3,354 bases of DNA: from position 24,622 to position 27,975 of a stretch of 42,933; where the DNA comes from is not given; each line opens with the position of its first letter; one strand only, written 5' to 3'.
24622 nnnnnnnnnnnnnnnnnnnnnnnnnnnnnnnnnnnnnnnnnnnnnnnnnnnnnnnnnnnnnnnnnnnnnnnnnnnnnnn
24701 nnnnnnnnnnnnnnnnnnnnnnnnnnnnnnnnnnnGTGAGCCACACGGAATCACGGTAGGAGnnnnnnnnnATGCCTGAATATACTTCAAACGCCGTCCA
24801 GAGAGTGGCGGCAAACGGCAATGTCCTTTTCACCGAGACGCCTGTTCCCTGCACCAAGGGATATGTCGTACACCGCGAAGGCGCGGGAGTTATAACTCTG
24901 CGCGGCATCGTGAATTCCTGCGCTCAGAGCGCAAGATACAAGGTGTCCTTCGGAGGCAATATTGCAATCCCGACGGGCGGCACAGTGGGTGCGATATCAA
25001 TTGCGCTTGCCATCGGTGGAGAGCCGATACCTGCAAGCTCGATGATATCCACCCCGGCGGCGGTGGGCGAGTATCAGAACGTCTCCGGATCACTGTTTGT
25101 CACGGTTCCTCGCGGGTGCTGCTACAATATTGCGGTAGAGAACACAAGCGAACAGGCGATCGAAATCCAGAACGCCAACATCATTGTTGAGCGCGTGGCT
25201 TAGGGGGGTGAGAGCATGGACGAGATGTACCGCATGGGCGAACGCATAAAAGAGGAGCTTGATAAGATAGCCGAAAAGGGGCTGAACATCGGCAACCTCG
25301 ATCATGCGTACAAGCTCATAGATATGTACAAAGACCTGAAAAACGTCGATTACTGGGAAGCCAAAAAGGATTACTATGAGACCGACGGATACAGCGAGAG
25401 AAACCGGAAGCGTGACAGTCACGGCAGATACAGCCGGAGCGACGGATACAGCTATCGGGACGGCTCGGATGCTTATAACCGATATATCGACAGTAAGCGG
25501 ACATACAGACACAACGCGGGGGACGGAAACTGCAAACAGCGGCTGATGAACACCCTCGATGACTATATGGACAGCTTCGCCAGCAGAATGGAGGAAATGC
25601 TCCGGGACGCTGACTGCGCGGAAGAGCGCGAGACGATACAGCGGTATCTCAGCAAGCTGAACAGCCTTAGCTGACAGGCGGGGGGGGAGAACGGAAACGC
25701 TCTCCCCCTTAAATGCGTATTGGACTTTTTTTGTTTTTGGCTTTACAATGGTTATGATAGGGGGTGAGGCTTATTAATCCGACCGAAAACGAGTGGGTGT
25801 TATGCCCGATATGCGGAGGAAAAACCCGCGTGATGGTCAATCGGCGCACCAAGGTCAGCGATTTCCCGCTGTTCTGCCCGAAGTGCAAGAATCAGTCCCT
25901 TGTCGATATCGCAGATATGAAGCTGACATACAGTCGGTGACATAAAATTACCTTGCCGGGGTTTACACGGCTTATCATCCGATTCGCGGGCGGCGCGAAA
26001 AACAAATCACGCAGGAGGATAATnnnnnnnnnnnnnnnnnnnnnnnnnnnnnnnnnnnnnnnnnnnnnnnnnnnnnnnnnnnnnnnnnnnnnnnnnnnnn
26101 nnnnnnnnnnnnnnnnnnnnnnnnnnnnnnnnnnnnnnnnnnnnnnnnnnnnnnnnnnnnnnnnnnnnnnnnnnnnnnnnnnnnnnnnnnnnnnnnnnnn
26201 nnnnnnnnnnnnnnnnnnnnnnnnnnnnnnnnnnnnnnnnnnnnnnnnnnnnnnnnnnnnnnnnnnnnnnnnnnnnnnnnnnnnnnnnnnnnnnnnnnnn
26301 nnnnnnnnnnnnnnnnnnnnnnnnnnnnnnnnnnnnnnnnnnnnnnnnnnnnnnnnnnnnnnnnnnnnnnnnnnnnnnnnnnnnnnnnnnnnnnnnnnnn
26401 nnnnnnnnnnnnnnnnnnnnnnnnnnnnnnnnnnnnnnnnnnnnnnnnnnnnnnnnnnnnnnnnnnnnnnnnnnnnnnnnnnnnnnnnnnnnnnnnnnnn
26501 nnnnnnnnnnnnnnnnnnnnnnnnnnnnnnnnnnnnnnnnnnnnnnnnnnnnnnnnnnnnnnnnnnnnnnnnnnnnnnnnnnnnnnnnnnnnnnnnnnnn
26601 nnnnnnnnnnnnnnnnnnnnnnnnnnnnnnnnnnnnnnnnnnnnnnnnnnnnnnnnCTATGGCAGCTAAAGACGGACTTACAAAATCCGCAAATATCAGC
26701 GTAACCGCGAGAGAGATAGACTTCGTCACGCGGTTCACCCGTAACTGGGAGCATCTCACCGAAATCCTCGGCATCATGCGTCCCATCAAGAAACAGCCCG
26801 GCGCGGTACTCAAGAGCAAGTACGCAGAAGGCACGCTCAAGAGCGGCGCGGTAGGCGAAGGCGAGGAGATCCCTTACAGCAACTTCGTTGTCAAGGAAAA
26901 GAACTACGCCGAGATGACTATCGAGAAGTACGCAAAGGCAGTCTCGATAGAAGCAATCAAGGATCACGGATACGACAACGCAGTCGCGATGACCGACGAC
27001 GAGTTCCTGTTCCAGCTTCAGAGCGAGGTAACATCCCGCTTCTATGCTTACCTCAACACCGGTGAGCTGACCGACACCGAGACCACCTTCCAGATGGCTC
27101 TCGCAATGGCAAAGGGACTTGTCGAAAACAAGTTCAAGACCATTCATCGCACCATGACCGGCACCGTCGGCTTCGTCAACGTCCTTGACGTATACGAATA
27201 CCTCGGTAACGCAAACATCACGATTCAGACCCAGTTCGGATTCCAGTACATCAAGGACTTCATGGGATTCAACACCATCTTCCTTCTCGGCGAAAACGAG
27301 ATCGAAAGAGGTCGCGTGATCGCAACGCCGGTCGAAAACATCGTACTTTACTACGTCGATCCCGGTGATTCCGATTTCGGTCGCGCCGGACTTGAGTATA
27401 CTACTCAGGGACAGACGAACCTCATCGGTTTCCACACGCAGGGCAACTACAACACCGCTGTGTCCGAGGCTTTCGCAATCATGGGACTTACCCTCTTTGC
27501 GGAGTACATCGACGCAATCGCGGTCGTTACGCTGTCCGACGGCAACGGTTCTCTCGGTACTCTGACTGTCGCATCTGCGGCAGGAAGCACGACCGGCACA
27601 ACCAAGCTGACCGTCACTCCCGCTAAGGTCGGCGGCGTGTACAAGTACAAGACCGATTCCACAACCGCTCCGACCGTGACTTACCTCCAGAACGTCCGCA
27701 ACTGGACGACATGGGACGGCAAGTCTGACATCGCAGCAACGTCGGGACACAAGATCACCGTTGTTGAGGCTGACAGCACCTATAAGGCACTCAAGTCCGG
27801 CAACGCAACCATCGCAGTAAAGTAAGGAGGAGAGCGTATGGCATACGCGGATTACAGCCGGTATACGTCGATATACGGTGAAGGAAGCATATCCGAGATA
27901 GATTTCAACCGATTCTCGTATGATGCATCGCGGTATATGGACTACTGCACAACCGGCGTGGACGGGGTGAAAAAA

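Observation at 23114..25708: Self-contained accessory island inside the head module: own promoter, two gene wrecks, and a Cys-rich / BclA-C-like / RSY-rich three-gene cassette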

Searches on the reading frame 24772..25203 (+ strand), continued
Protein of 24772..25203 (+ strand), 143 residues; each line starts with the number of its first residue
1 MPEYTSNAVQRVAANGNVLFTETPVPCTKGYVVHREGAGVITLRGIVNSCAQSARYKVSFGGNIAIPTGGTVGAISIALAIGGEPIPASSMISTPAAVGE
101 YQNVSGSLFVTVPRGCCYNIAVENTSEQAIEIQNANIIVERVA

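Call 36: find_related_loci(query=A1, collection=genome_contigs, flank=8000)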
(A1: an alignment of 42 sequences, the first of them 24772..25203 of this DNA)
Query A1 (143 aa) in genome_contigs; peptide patterns used: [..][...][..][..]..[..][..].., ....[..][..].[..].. (x = any residue, [..] = any of these).
119 stretches matched a pattern; 83 encode a relative of the query (tblastn E <= 1e-3); the best 80 are kept; 80 distinct loci.
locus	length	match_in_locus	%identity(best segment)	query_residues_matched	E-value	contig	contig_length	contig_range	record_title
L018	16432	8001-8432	74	1-143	7e-67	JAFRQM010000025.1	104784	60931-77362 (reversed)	MAG: Clostridia bacterium isolate RGIG2708 Goat_Omasum-4__c270474, whole genome shotgun sequence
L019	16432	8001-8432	72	1-143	2e-65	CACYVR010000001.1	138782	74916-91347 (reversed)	uncultured Methanobrevibacter sp. isolate RUG12316 genome assembly, contig: RUG12316_asm_1, whole genome shotgun sequenc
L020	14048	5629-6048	63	3-143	3e-56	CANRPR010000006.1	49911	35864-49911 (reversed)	MAG: uncultured Clostridia bacterium isolate Lapin-018__bin14 genome assembly, contig: Lapin-018__NODE_557_length_49911_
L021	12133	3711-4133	62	1-143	2e-54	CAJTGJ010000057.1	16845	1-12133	Oscillospiraceae bacterium isolate B95_20_FP_BP genome assembly, contig: MGBC000146.57, whole genome shotgun sequence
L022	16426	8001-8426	67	3-143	3e-54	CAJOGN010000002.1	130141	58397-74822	uncultured Lachnospiraceae bacterium isolate Sheep_2_mag_58 genome assembly, contig: scaffold_45, whole genome shotgun s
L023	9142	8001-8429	60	1-143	7e-53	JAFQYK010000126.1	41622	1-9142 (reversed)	MAG: Clostridia bacterium isolate RGIG2264 Goat_Duodenum-3__c67494, whole genome shotgun sequence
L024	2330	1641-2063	59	1-143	8e-53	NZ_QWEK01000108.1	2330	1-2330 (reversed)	Pseudoflavonifractor sp. 524-17 Scaffold100_1, whole genome shotgun sequence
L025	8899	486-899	59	3-143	4e-51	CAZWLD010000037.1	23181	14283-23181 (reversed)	MAG TPA_asm: uncultured Anaeroplasmatales bacterium isolate binchicken_co370_319 genome assembly, contig: NODE_2388_leng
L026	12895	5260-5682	55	1-143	4e-51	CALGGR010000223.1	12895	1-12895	MAG TPA_asm: uncultured Fretibacterium sp. isolate ERR1278104_bin.105_CONCOCT_v1.1_MAG genome assembly, contig: ERZ84239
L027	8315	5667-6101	59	3-143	9e-49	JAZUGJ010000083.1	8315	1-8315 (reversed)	MAG: Paludibacteraceae bacterium isolate T1900045285_TH20190055.MAGScoT_cleanbin_000082 SGB_5991_k141_1611147, whole gen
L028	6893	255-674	57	1-143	4e-48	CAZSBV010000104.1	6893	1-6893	MAG TPA_asm: uncultured Lachnospiraceae bacterium isolate SRP315200_co2_300 genome assembly, contig: NODE_18701_length_6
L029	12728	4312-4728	58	3-143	5e-48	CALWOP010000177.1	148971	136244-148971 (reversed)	MAG: uncultured Oscillospiraceae bacterium isolate BRZ_CH__bin6 genome assembly, contig: BRZ_CH__NODE_184_length_148971_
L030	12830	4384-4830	55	1-143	4e-47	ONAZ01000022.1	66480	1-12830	uncultured Lachnospiraceae bacterium isolate RUG145 genome assembly, contig: scaffold_856, whole genome shotgun sequence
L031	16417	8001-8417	58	3-143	4e-47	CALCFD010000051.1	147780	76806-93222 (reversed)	MAG TPA_asm: uncultured Eubacterium sp. isolate ERR318688_bin.6_CONCOCT_v1.1_MAG genome assembly, contig: ERZ1764608.97,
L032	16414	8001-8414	57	3-143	7e-47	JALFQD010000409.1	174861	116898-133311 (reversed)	MAG: Clostridium sp. isolate SUG910 k141_369990, whole genome shotgun sequence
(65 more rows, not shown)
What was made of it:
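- On Spanin (C as i-spanin-like): The hosts are mostly Clostridia (call 36).
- It is also in prophages assigned to Lachnospira, Agathobacter and uncultured Bacilli/'Mollicutes' (call 36).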

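Call 37: fold_search(model_id=the predicted structure, library=viral)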
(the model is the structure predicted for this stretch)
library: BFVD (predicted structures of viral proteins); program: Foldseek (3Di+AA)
matches with E <= 10: 1811; with E <= 0.001: 249
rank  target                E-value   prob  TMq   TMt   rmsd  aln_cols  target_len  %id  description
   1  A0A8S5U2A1            4.7e-11  1.00  0.82  0.87   3.4       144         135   34  Uncharacterized protein [Siphoviridae sp. ctqzz19]
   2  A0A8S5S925            1.5e-08  1.00  0.78  0.79   3.1       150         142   21  BclA protein [Phage sp. ctGns7]
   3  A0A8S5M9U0            1.9e-08  1.00  0.78  0.80   3.4       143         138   20  Uncharacterized protein [Siphoviridae sp. ctv4j104]
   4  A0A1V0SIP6            8.6e-08  1.00  0.62  0.23   4.2       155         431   21  Collagen triple helix repeat motif-containing protein [Klosneuvirus KNV1]
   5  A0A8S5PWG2            1.9e-07  1.00  0.77  0.80   3.4       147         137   24  Uncharacterized protein [Myoviridae sp. ctWiL39]
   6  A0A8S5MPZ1            3.3e-07  1.00  0.75  0.82   3.9       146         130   20  Uncharacterized protein [Podoviridae sp. ctoqT5]
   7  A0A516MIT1            4.0e-07  1.00  0.64  0.27   5.2       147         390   21  (no name in the UniProt tables at hand)
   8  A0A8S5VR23            4.7e-07  1.00  0.70  0.74   4.3       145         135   23  (no name in the UniProt tables at hand)
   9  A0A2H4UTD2            1.7e-06  1.00  0.64  0.44   3.7       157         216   16  Flagellar hook-length control protein-like protein [Bodo saltans virus]
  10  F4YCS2                3.0e-06  1.00  0.65  0.48   5.4       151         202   16  (no name in the UniProt tables at hand)
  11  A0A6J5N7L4            5.2e-06  1.00  0.64  0.48   4.9       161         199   13  Uncharacterized protein [uncultured Caudovirales phage]
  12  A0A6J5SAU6            5.5e-06  1.00  0.59  0.55   4.8       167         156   14  Uncharacterized protein [uncultured Caudovirales phage]
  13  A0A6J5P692            6.1e-06  1.00  0.60  0.45   4.7       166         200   11  Collagen triple helix repeat [uncultured Caudovirales phage]
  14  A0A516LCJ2            6.4e-06  1.00  0.63  0.47   4.2       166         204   13  (no name in the UniProt tables at hand)
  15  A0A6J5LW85            6.4e-06  1.00  0.60  0.16   4.1       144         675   16  Uncharacterized protein [uncultured Caudovirales phage]
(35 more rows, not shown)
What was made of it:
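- TNF/C1q knobs on viral fibres are common among the Foldseek viral hits: collagen-C1q proteins of giant viruses, a fibritin-like protein, and phage 'BclA protein' entries (call 37).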

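Call 60: search_protein_families(library=padloc, max_evalue=0.1, proteins=[window:24772-25203:+, L002:7835-8224:+, L003:5894-6109:+])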
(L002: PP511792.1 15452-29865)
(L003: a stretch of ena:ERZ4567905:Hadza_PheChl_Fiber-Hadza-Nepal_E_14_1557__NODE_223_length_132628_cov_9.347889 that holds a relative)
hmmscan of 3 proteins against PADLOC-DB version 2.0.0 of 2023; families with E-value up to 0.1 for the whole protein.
window:24772-25203:+ (143 aa): 0 families

L002:7835-8224:+ (129 aa): 0 families

L003:5894-6109:+ (71 aa): 3 families
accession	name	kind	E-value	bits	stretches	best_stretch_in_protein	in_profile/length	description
PDLC01848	CARF3--CARF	-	0.0002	19.1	1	20-60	135-175/197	-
PDLC01851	CARF3--CARF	-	0.021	12.2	1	19-63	209-253/279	-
PDLC01854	CARF3--CARF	-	0.024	12.3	1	20-60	143-183/208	-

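Call 61: search_protein_families(library=phrogs, max_evalue=0.01, proteins=[L002:7835-8224:+, L003:5894-6109:+])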
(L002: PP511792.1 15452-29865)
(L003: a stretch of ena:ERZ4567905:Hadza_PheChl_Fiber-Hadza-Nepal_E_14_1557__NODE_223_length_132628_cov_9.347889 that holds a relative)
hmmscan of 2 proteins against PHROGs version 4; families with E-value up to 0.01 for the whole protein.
L002:7835-8224:+ (129 aa): 0 families

L003:5894-6109:+ (71 aa): 2 families
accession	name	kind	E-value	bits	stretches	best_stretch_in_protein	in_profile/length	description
phrog_8340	-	unknown function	0.00016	22.8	1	10-63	83-136/152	-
phrog_323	-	transcription regulation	0.00023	21.8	1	17-66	146-196/319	transcriptional regulator, D5-like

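Call 76: search_solved_structures(query=A1, max_evalue=10, show_alignments=3)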
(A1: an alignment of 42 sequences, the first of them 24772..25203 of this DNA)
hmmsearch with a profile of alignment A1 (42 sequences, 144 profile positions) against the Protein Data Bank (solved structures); distinct sequences matched with E-value up to 10: 0.
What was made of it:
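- On BclA_C / C1q-TNF superfamily (protein D): The profile search of PDB sequences finds nothing at E<=10 (call 76).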

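Call 105: search_protein_representatives(alignment_id=A1)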
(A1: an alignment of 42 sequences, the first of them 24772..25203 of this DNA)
Query: 42 sequences, 144 profile positions. Proteins with E-value up to 0.001 (for the whole library): 850; up to 1e-10: 524; up to 1e-30: 111. The best 150 are listed.
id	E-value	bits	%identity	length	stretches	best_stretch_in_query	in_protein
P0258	2.9e-66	237.7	-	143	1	3-144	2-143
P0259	1.3e-60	219.3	-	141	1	1-144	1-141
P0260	1.2e-54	200.0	-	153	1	1-142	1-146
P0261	9.1e-50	184.2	-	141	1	1-144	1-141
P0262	3.1e-49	182.4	-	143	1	1-144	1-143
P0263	1.6e-48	180.1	-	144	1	1-143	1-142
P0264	3.0e-47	176.0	-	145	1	1-137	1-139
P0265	7.7e-47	174.7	-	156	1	1-142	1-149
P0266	2.3e-46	173.2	-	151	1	1-143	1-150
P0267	1.1e-45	171.0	-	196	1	11-144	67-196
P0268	1.8e-45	170.3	-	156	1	1-142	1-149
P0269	2.8e-45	169.6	-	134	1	3-142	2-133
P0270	2.6e-44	166.5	-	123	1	3-128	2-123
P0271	2.7e-44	166.4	-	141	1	1-142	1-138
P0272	4.8e-44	165.6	-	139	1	3-144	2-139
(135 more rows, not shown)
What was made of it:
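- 24772..25203 (+): D: stand-alone 143-aa TNF/C1q-like jelly-roll protein with a conserved CC pair (PRGCC) and the C-terminus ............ It is intact and has a strong GGAGG ribosome-binding site. The family has 850 clusters at 50% identity, and all of the 150 best are stand-alone proteins (call 105).
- On BclA-type exosporium glycoproteins: All 150 best representatives are stand-alone proteins of about 100-196 aa (call 105).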

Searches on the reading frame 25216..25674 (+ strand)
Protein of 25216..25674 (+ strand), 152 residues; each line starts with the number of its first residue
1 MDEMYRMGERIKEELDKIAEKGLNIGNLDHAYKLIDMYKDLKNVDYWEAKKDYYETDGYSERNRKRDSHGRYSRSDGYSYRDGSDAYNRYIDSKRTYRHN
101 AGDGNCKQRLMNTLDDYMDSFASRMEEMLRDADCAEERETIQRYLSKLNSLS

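Call 10: search_protein_families(library=pfam, max_evalue=0.1, proteins=[window:25216-25674:+])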
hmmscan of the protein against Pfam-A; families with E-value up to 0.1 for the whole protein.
window:25216-25674:+ (152 aa): 0 families

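Call 11: search_protein_families(library=phrogs, max_evalue=0.1, proteins=[window:25216-25674:+])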
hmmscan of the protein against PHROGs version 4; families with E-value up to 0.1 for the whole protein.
window:25216-25674:+ (152 aa): 3 families
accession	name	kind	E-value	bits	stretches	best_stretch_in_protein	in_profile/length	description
phrog_28802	-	unknown function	5.3e-35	122.3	2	4-82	2-91/190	-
phrog_1632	-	unknown function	0.063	14.7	1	36-96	22-86/95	-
phrog_18545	-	unknown function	0.067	14.3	1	33-119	26-110/150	-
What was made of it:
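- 25216..25674 (+): E: 152-aa protein with conserved helical ends and a variable Arg/Ser/Tyr/Gly/Asp-rich low-complexity centre (family motif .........). It is intact. Matches phrog_28802 at 5e-35 (call 11).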

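Call 22: search_protein_families(library=ncbifam, max_evalue=1, proteins=[window:25216-25674:+])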
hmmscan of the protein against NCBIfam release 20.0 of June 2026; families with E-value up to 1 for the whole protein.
window:25216-25674:+ (152 aa): 0 families

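Call 60: search_protein_families(library=padloc, max_evalue=0.1, proteins=[window:25216-25674:+])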
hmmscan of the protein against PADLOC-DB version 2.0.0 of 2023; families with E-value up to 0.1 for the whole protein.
window:25216-25674:+ (152 aa): 0 families

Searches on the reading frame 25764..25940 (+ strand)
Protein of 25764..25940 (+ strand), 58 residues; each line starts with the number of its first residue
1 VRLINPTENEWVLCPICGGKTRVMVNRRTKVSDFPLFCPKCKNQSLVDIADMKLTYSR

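Call 10: search_protein_families(library=pfam, max_evalue=0.1, proteins=[window:25764-25940:+])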
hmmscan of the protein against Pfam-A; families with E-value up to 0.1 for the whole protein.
window:25764-25940:+ (58 aa): 32 families (the best 25 are shown)
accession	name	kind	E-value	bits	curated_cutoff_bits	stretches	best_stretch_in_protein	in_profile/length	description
PF14205.11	Cys_rich_KTR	-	5.5e-21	74.6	25.5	1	10-55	2-47/54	Cysteine-rich KTR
PF14369.11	Zn_ribbon_19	-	0.00069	20.1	30.8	0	5-19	15-29/35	zinc-ribbon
PF13248.11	Zn_ribbon_3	-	0.0017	18.2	27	0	10-20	15-25/26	zinc-ribbon domain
PF23454.1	Zn_ribbon_Brz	-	0.0029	18.6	27.9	0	10-31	4-25/58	Transcriptional regulator Brz zinc beta ribbon domain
PF14471.11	DUF4428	-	0.0046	17.2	27.8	1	14-45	2-30/51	Domain of unknown function (DUF4428)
PF12760.12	Zn_ribbon_IS1595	-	0.0055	17.1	25.4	0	38-52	21-35/46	Transposase zinc-ribbon domain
PF08271.17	Zn_Ribbon_TF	-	0.0059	16.6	29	0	14-25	3-13/43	TFIIB zinc-binding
PF23733.2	GRXCR1-2_C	-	0.0067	16.8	26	1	10-48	8-42/47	GRXCR1/2, C-terminal domain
PF23455.1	DUF7129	-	0.0082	16.3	30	0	8-22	24-38/45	Domain of unknown function (DUF7129)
PF06044.18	DpnI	-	0.0092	16.1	26.7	1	11-44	31-62/183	Dam-replacing family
PF14690.11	Zn_ribbon_ISL3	-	0.015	16.1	25.5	0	13-36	4-28/47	zinc-finger of transposase IS204/IS1001/IS1096/IS1165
PF12773.13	DZR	-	0.018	15.6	27.3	1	6-44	7-33/45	Double zinc ribbon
PF08772.16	Zn_ribbon_NOB1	-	0.019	15.5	24.9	0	36-47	24-35/72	Nin one binding (NOB1) Zn-ribbon like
PF00684.25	DnaJ_CXXCXGXG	-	0.022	15.4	32.7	1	12-44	16-50/65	DnaJ central domain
PF01396.24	Zn_ribbon_Top1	-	0.024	14.8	32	0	13-30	3-17/39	Topoisomerase DNA binding C4 zinc finger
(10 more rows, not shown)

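Call 11: search_protein_families(library=phrogs, max_evalue=0.1, proteins=[window:25764-25940:+])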
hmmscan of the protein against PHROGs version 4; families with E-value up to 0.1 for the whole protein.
window:25764-25940:+ (58 aa): 14 families
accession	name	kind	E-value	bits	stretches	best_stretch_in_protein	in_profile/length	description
phrog_1244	-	unknown function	0.00017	22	1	5-52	102-150/157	-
phrog_10675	-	unknown function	0.0011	20.2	1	9-43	3-39/98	-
phrog_5602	-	unknown function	0.0013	19.4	1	7-44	14-51/60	-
phrog_29106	-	unknown function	0.0087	17.3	1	12-55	28-70/102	-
phrog_6422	-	moron, auxiliary metabolic gene and host takeover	0.013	16.8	0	8-27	27-46/120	Lar-like restriction alleviation protein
phrog_2834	-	unknown function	0.016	16.1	0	36-54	50-68/78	-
phrog_6417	-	other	0.018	16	1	10-51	6-43/68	translational regulator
phrog_510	-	DNA, RNA and nucleotide metabolism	0.023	14.4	1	9-43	43-75/667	DNA primase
phrog_16186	-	unknown function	0.03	15.3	0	36-44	7-15/50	-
phrog_599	-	moron, auxiliary metabolic gene and host takeover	0.035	15.2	1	8-45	71-109/262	Lar-like restriction alleviation protein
phrog_10121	-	unknown function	0.036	15.2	1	8-48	72-106/109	-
phrog_6332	-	unknown function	0.049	14.6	0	9-42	5-27/60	-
phrog_24972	-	unknown function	0.057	14.6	0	12-34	32-52/62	-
phrog_6795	-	moron, auxiliary metabolic gene and host takeover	0.083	13.8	0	7-33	49-76/111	Lar-like restriction alleviation protein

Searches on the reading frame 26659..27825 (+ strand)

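Call 10: search_protein_families(library=pfam, max_evalue=0.1, proteins=[window:26659-27825:+])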
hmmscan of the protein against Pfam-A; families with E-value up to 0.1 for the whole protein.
window:26659-27825:+ (388 aa): 1 family
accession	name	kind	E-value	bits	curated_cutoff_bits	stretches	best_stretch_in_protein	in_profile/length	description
PF18316.7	S-l_SbsC_C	-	9.6e-14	52.1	26.6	1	308-386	2-84/86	S-layer protein SbsC C-terminal domain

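Call 11: search_protein_families(library=phrogs, max_evalue=0.1, proteins=[window:26659-27825:+])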
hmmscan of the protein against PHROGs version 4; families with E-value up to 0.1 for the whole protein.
window:26659-27825:+ (388 aa): 1 family
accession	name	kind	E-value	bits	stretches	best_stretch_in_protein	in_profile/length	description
phrog_544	-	head and packaging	2e-40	140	1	27-296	19-277/282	major head protein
